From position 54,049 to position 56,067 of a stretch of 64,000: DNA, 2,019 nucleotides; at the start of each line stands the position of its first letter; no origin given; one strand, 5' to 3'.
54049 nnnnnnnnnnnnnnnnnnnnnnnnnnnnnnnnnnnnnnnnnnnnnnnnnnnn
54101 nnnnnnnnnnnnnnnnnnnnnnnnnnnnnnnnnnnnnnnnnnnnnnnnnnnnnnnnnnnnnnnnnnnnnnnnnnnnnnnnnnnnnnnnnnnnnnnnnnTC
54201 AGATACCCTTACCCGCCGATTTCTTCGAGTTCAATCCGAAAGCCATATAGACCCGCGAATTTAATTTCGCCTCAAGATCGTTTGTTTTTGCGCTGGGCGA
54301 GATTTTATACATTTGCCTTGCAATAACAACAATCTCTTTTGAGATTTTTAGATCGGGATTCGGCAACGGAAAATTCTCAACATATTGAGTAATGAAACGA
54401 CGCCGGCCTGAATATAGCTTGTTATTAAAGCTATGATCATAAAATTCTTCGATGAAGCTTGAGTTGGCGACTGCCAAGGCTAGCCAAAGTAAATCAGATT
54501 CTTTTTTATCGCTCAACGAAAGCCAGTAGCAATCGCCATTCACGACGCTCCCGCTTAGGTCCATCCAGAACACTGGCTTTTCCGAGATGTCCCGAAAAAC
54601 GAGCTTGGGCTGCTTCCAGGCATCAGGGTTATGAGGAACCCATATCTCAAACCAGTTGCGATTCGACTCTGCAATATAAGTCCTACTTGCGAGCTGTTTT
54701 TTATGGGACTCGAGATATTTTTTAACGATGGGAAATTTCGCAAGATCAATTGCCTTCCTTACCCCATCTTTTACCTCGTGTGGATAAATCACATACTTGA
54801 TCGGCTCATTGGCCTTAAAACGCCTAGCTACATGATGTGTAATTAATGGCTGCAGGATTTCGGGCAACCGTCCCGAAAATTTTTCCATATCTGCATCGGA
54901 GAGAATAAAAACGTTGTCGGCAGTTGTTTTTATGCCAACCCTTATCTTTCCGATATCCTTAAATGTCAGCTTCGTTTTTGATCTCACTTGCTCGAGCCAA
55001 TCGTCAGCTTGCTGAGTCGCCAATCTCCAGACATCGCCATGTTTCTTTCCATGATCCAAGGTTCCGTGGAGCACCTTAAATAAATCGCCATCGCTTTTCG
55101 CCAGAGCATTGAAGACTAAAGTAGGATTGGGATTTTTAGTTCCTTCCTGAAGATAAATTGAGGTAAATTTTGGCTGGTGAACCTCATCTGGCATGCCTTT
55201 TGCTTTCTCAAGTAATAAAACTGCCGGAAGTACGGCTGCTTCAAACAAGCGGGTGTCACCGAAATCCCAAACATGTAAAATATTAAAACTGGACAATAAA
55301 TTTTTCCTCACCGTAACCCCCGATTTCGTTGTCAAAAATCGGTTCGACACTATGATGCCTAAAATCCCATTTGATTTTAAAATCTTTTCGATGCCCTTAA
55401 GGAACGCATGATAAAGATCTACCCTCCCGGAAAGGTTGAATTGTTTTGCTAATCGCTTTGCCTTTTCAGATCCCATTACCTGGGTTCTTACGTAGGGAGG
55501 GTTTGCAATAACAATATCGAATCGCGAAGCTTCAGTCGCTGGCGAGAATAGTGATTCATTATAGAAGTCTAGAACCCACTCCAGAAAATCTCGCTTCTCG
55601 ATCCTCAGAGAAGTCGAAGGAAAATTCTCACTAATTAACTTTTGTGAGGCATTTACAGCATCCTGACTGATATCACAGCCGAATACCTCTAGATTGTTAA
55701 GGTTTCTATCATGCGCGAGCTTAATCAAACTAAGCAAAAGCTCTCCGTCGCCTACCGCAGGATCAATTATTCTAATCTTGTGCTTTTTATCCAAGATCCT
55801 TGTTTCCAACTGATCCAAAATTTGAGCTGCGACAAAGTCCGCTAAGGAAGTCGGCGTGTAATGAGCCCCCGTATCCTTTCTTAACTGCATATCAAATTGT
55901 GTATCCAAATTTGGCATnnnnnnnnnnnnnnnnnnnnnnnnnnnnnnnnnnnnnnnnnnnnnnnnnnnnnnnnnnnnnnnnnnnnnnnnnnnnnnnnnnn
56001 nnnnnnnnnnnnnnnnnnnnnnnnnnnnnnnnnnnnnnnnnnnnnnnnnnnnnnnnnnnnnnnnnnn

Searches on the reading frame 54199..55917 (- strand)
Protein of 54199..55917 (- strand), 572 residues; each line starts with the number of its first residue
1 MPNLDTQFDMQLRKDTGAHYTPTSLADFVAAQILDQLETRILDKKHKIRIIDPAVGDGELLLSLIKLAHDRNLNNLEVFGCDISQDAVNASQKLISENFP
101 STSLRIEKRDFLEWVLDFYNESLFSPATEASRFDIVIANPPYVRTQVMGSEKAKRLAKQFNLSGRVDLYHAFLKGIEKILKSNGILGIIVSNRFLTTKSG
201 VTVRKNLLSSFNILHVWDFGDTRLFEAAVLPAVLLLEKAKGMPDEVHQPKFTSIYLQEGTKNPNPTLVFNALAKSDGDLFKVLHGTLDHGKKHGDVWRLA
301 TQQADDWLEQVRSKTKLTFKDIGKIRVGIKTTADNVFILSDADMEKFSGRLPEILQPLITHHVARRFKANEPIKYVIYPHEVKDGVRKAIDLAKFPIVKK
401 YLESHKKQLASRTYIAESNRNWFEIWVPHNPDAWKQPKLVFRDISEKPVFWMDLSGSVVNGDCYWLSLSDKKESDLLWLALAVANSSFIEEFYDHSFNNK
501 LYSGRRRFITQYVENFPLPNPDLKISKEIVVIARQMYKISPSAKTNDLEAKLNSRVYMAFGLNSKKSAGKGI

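Call 3: search_protein_families(library=ncbifam, proteins=[window:54199-55917:-], max_evalue=0.01)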
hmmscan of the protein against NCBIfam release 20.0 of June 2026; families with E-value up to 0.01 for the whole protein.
window:54199-55917:- (572 aa): 17 families
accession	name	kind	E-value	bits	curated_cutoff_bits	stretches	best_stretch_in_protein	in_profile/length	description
TIGR02987.1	met_A_Alw26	exception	5.6e-24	84.8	353.5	2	14-150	1-130/523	Alw26I/Eco31I/Esp3I family type II restriction adenine-specific DNA-methyltransferase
NF033452.1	BREX_1_MTaseX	exception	6.4e-13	47.5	500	1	130-243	505-620/1210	BREX-1 system adenine-specific DNA-methyltransferase PglX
NF033451.1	BREX_2_MTaseX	equivalog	1.4e-12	46.2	400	1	130-546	356-796/1185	BREX-2 system adenine-specific DNA-methyltransferase PglX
TIGR03534.1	RF_mod_PrmC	equivalog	8.6e-11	41.8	199.1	1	34-186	81-215/253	peptide chain release factor N(5)-glutamine methyltransferase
TIGR00536.1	hemK_fam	subfamily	1.2e-08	34.4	115.5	1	38-184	106-238/286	HemK family protein methyltransferase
NF033455.1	BREX_6_MTaseX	exception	2.2e-08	32.1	900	1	129-221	551-640/1319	BREX-6 system adenine-specific DNA-methyltransferase PglX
TIGR00497.1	hsdM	equivalog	2.4e-07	29.8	242.75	1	26-261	200-440/515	type I restriction-modification system subunit M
TIGR03533.1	L3_gln_methyl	equivalog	1.7e-06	27.6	229.7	1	30-187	106-248/284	50S ribosomal protein L3 N(5)-glutamine methyltransferase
NF011529.0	PRK14968.1-3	equivalog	4.1e-06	26.4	162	1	67-192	50-158/198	putative methyltransferase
NF047738.1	antiphage_MADS2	equivalog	5.9e-06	24.9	720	0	75-219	385-544/654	methylation-associated defense system DNA methyltransferase MAD2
NF047853.1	tRm6a37MtseTrmN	equivalog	0.00013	21.8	350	1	48-191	45-169/244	tRNA(1)(Val) (adenine(37)-N(6))-methyltransferase TrmN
NF033454.1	BREX_5_MTaseX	exception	0.00013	19.7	900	1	131-212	501-580/1404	BREX-5 system adenine-specific DNA-methyltransferase PglX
NF011527.0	PRK14968.1-1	equivalog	0.00051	19.8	242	1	46-192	34-153/192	putative methyltransferase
NF001244.0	PRK00216.1-5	equivalog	0.0037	16.6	216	0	41-113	43-111/236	bifunctional demethylmenaquinone methyltransferase/2-methoxy-6-polyprenyl-1,4-benzoquinol methylase UbiE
NF011530.0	PRK14968.1-4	equivalog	0.0059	16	243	0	122-192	89-159/202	putative methyltransferase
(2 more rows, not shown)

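Call 4: search_protein_families(library=pfam, proteins=[window:54199-55917:-], max_evalue=0.01)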
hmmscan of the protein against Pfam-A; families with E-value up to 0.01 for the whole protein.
window:54199-55917:- (572 aa): 6 families
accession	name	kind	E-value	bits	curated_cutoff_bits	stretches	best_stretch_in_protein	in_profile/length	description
PF07669.17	Eco57I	-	9.3e-24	84.9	25.3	1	97-225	45-171/171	Eco57I restriction-modification methylase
PF02384.22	N6_Mtase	-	4e-17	62.9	20.4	1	8-242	17-237/311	N-6 DNA Methylase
PF12950.13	TaqI_C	-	2.4e-09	37.9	26.5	1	399-518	18-118/118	TaqI-like C-terminal specificity domain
PF13847.12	Methyltransf_31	-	1.2e-06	28.7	27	1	45-188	2-109/145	Methyltransferase domain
PF05175.20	MTS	-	1.8e-05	24.9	23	1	41-196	26-145/170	Methyltransferase small domain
PF08242.18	Methyltransf_12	-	0.0097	17.1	30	0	56-138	6-71/98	Methyltransferase domain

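Call 6: search_protein_families(library=padloc, proteins=[window:54199-55917:-], max_evalue=0.01)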
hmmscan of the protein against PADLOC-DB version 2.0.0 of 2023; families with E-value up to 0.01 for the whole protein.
window:54199-55917:- (572 aa): 67 families (the best 25 are shown)
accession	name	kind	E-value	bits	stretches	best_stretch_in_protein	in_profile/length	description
PDLC03226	MTase_II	-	5.4e-198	657.3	1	10-565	10-577/579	Type II methyltransferase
PDLC03313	MTase_II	-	1.1e-43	147.7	1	14-528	20-524/563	Type II methyltransferase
PDLC03335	MTase_II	-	1.7e-42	143.9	2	11-239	74-305/607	Type II methyltransferase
PDLC03612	REase_MTase_IIG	-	3.7e-30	102.9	1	107-563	783-1236/1247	Type IIG restriction enzyme-methyltransferase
PDLC03604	REase_MTase_IIG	-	5.9e-28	95.4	1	121-523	523-942/1011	Type IIG restriction enzyme-methyltransferase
PDLC03267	MTase_II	-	1.3e-27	95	1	13-361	10-324/539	Type II methyltransferase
PDLC03601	REase_MTase_IIG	-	5.3e-25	85.4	1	131-566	672-1101/1110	Type IIG restriction enzyme-methyltransferase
PDLC03250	MTase_II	-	5.6e-20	69.6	1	132-498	340-686/775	Type II methyltransferase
PDLC03245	MTase_II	-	2.2e-19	67.4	1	132-489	158-502/577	Type II methyltransferase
PDLC04134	mad2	-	1.7e-18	64.7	1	13-247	267-455/492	mads_2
PDLC03248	MTase_II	-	4.4e-18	63.3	1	19-520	12-474/521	Type II methyltransferase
PDLC03348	MTase_II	-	8.2e-16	55.6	2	128-249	342-462/727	Type II methyltransferase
PDLC03237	MTase_II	-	1.2e-15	54.5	2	30-157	126-246/1036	Type II methyltransferase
PDLC03356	MTase_II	-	1.3e-15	55.3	1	13-234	107-299/545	Type II methyltransferase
PDLC03609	REase_MTase_IIG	-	2.5e-14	50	1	131-520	556-930/1066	Type IIG restriction enzyme-methyltransferase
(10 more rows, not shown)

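Call 7: search_protein_families(library=phrogs, proteins=[window:54199-55917:-], max_evalue=0.01)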
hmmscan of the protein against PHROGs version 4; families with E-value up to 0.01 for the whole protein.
window:54199-55917:- (572 aa): 12 families
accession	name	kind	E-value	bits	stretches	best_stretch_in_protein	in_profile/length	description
phrog_16674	-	other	1.1e-25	90.5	1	132-239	674-784/1364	DNA methyltransferase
phrog_2713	-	unknown function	1.9e-12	48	1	11-216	186-375/520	-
phrog_31645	-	unknown function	2.3e-12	46.8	1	129-220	593-687/1075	-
phrog_9133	-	unknown function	3.8e-10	39.2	1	6-200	724-864/1259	-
phrog_1639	-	DNA, RNA and nucleotide metabolism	1.3e-07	31.3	1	13-213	31-229/838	restriction endonuclease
phrog_1600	-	other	2.2e-07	30.8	1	9-224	20-218/489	DNA methyltransferase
phrog_6380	-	other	1.3e-06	28.6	1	12-231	15-222/382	DNA methyltransferase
phrog_5696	-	unknown function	1.5e-05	25.5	1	14-88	114-190/250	-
phrog_11371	-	unknown function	3.2e-05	24.2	1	6-93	279-360/383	-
phrog_3820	-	other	5.6e-05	23.3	1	12-147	44-143/255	DNA methyltransferase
phrog_14586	-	unknown function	0.0001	22.9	1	131-235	3-102/248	-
phrog_25988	-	unknown function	0.0055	14.9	0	114-209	840-937/1429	-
